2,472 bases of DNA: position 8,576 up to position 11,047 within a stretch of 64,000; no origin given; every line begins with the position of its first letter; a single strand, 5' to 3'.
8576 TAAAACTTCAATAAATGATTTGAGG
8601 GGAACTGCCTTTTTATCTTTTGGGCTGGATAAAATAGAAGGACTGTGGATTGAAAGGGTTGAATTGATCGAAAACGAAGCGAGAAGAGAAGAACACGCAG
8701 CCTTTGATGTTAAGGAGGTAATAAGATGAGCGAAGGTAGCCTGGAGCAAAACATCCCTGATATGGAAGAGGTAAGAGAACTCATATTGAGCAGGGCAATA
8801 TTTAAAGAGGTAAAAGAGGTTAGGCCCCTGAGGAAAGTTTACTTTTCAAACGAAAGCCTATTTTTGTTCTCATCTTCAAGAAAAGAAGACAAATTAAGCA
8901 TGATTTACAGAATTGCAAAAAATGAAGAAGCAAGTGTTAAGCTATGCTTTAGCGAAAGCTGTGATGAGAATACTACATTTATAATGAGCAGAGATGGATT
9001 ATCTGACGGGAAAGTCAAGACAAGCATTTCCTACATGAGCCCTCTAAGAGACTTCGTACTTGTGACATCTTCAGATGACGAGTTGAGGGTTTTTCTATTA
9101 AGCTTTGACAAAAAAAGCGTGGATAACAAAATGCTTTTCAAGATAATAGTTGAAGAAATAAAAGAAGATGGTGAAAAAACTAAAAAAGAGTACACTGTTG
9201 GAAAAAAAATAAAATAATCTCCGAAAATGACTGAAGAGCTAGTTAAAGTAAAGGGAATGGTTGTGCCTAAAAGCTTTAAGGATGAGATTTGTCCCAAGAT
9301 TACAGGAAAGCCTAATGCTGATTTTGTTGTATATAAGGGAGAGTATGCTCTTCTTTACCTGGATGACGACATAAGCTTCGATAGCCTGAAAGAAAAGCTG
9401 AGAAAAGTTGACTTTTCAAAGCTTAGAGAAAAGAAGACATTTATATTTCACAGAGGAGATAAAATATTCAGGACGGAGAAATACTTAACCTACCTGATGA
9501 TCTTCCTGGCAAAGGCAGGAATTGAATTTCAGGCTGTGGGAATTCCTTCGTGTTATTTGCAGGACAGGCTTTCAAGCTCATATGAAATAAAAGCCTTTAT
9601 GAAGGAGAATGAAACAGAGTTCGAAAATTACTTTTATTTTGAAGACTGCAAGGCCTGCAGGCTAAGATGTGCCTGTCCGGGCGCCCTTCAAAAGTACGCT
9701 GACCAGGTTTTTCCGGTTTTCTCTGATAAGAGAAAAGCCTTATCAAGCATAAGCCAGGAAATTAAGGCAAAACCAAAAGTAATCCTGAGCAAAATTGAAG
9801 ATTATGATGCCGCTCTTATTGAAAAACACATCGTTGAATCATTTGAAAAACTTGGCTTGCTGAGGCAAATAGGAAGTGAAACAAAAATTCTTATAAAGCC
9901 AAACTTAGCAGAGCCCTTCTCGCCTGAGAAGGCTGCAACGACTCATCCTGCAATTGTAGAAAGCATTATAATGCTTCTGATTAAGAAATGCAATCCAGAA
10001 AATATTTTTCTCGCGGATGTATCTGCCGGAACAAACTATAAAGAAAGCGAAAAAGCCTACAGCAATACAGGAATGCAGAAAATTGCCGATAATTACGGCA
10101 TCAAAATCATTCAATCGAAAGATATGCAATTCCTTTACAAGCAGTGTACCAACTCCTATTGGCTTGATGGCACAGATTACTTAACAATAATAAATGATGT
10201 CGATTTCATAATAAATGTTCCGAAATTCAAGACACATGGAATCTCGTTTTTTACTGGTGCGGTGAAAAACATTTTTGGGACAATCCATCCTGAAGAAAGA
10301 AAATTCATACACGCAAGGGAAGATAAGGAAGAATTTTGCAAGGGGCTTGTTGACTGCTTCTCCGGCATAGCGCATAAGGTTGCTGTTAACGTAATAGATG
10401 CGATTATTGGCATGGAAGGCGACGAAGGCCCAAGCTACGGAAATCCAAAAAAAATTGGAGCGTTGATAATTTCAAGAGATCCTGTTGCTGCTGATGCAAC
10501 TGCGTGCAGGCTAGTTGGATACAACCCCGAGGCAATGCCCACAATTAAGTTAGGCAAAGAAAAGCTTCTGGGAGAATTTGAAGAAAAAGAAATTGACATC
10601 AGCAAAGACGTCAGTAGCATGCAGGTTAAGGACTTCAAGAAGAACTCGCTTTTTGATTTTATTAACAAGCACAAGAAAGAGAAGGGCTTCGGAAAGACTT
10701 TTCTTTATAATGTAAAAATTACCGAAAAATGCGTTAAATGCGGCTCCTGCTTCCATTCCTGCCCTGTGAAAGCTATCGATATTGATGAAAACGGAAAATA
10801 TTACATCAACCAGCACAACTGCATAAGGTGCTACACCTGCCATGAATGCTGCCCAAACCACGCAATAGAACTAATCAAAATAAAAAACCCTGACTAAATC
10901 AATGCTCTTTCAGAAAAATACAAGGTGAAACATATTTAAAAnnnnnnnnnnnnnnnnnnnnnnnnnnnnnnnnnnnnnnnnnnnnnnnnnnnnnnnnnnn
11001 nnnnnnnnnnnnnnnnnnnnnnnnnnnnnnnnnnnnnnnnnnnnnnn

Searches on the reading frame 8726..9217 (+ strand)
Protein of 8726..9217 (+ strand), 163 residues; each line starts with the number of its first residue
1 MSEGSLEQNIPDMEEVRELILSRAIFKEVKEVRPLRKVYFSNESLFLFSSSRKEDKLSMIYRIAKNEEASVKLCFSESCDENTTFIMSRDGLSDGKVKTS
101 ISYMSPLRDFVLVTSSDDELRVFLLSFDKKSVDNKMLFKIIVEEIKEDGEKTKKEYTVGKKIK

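Call 3: search_protein_families(library=pfam, proteins=[window:8726-9217:+], max_evalue=0.1)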
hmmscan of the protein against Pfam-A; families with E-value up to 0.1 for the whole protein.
window:8726-9217:+ (163 aa): 1 family
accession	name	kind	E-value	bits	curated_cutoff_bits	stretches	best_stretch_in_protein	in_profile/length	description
PF11687.14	DUF3284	-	0.033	14.5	23.7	0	44-86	65-107/119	Domain of unknown function (DUF3284)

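Call 4: search_protein_families(library=ncbifam, proteins=[window:8726-9217:+], max_evalue=0.1)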
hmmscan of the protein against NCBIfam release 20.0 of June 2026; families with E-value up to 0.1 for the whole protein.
window:8726-9217:+ (163 aa): 0 families

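Call 41: search_protein_families(library=padloc, proteins=[window:8726-9217:+], max_evalue=0.01)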
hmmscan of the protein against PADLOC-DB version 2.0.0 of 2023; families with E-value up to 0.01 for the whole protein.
window:8726-9217:+ (163 aa): 0 families

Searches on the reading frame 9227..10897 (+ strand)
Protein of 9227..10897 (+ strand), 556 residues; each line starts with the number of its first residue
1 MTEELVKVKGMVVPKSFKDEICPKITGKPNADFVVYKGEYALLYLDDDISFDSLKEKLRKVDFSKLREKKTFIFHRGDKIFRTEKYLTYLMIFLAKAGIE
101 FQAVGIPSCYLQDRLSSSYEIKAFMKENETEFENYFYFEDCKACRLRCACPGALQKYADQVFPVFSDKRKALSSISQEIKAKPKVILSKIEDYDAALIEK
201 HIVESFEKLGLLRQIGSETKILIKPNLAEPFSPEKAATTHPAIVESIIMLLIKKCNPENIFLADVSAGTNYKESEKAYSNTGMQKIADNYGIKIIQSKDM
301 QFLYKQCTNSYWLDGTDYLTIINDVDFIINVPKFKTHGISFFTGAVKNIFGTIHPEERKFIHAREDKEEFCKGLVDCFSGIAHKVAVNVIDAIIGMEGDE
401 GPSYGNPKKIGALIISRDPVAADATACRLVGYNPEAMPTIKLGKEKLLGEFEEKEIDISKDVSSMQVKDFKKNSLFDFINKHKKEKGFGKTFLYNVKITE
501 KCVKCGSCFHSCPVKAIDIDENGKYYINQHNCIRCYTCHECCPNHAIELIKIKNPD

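Call 3: search_protein_families(library=pfam, proteins=[window:9227-10897:+], max_evalue=0.1)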
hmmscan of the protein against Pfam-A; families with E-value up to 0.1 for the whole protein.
window:9227-10897:+ (556 aa): 14 families
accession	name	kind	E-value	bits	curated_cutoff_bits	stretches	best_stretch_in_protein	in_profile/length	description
PF04015.17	DUF362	-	2.8e-47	161.8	24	1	221-428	1-200/200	Domain of unknown function (DUF362)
PF14697.11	Fer4_21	-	1.5e-07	31.8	35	1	500-549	6-59/59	4Fe-4S dicluster domain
PF13187.11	Fer4_9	-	3.8e-07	30.5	27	1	501-547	1-52/52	4Fe-4S dicluster domain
PF00037.32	Fer4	-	5.1e-07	29.7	21.1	2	497-517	3-23/24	4Fe-4S binding domain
PF13237.11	Fer4_10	-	1.7e-06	28.3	25.5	1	497-543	4-53/53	4Fe-4S dicluster domain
PF12838.12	Fer4_7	-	2.8e-06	28.1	27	1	501-545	1-51/52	4Fe-4S dicluster domain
PF13746.11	Fer4_18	-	0.00098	19.7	27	1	479-544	38-97/114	4Fe-4S dicluster domain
PF13484.11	Fer4_16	-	0.0011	20.1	30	1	501-520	1-20/66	4Fe-4S double cluster binding domain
PF12837.12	Fer4_6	-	0.0049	17.2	25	2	500-517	7-24/24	4Fe-4S binding domain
PF12797.12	Fer4_2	-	0.0091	16.4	24.5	1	499-514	7-22/22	4Fe-4S binding domain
PF25160.1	LdpA_Fe-S-bd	-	0.02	15.1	27.6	1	498-519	24-45/49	LdpA Fe-S cluster-binding domain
PF13751.12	DDE_Tnp_1_6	-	0.03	15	25.1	1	112-210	5-104/125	Transposase DDE domain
PF20033.5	DUF6438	-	0.051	14.3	30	0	506-528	8-30/116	Domain of unknown function (DUF6438)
PF12798.12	Fer4_3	-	0.068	14.5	27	1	502-516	1-15/15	4Fe-4S binding domain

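Call 4: search_protein_families(library=ncbifam, proteins=[window:9227-10897:+], max_evalue=0.1)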
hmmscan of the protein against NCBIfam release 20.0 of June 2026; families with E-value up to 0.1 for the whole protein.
window:9227-10897:+ (556 aa): 87 families (the best 25 are shown)
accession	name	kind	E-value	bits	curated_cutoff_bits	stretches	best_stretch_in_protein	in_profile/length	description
NF052623.1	Npun_F2552_fam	equivalog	8.2e-28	97.7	500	1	184-472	2-281/314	Npun_F2552 family protein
NF038196.1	ferrodoxin_EFR1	subfamily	2.6e-14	53.8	75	1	444-551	126-233/242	EFR1 family ferrodoxin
NF058577.1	FdxA_fam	equivalog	1.2e-11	44.6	65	1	497-546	4-52/52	4Fe-4S ferredoxin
NF045874.1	Vhu_polyferre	exception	3e-10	39.4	600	1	473-548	104-175/381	F420-non-reducing hydrogenase associated-polyferredoxin VhuB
TIGR03294.1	FrhG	equivalog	4.4e-09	36.4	245.5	1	488-546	162-219/228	coenzyme F420 hydrogenase subunit gamma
TIGR04105.1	FeFe_hydrog_B1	subfamily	4.5e-09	35.5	450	1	495-550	106-162/462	monomeric [FeFe] hydrogenase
NF010369.0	PRK13795.1-4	equivalog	6.5e-09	34.5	1086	1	492-555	568-627/633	hypothetical protein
NF010367.0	PRK13795.1-2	equivalog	2e-08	33.2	456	1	499-544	535-581/584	hypothetical protein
NF042909.1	FMH_DH_FwdF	exception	4.3e-08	32.7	375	1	498-553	223-280/336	tungsten-dependent formylmethanofuran dehydrogenase subunit FwdF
NF040684.1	PorD_Arch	equivalog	4.9e-08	33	120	1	496-551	28-83/85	pyruvate synthase subunit PorD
NF005504.0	PRK07118.1-3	equivalog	9.1e-08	31.8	437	1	498-550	217-268/293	Fe-S cluster domain-containing protein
NF007202.0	PRK09623.1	equivalog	9.3e-08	32.3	166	1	489-551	41-102/105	3-methyl-2-oxobutanoate dehydrogenase subunit delta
TIGR02700.1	flavo_MJ0208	hypoth_equivalog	3.3e-07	29.8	251.35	1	493-548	142-195/234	dihydromethanopterin reductase (acceptor)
NF043069.1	T4HPD_activ_SAM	equivalog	4.3e-07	29.6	425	1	499-550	50-100/299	trans-4-hydroxy-L-proline dehydratase activase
TIGR02179.1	PorD_KorD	subfamily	5.2e-07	29.7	60.05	1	495-551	20-76/78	2-oxoacid:acceptor oxidoreductase, delta subunit, pyruvate/2-ketoisovalerate family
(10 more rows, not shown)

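Call 41: search_protein_families(library=padloc, proteins=[window:9227-10897:+], max_evalue=0.01)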
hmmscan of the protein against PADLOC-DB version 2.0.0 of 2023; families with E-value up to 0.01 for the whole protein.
window:9227-10897:+ (556 aa): 1 family
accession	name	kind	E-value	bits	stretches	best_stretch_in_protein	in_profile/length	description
PDLC02510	BrxP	-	1.8e-08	31.1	1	444-540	408-500/779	BrxP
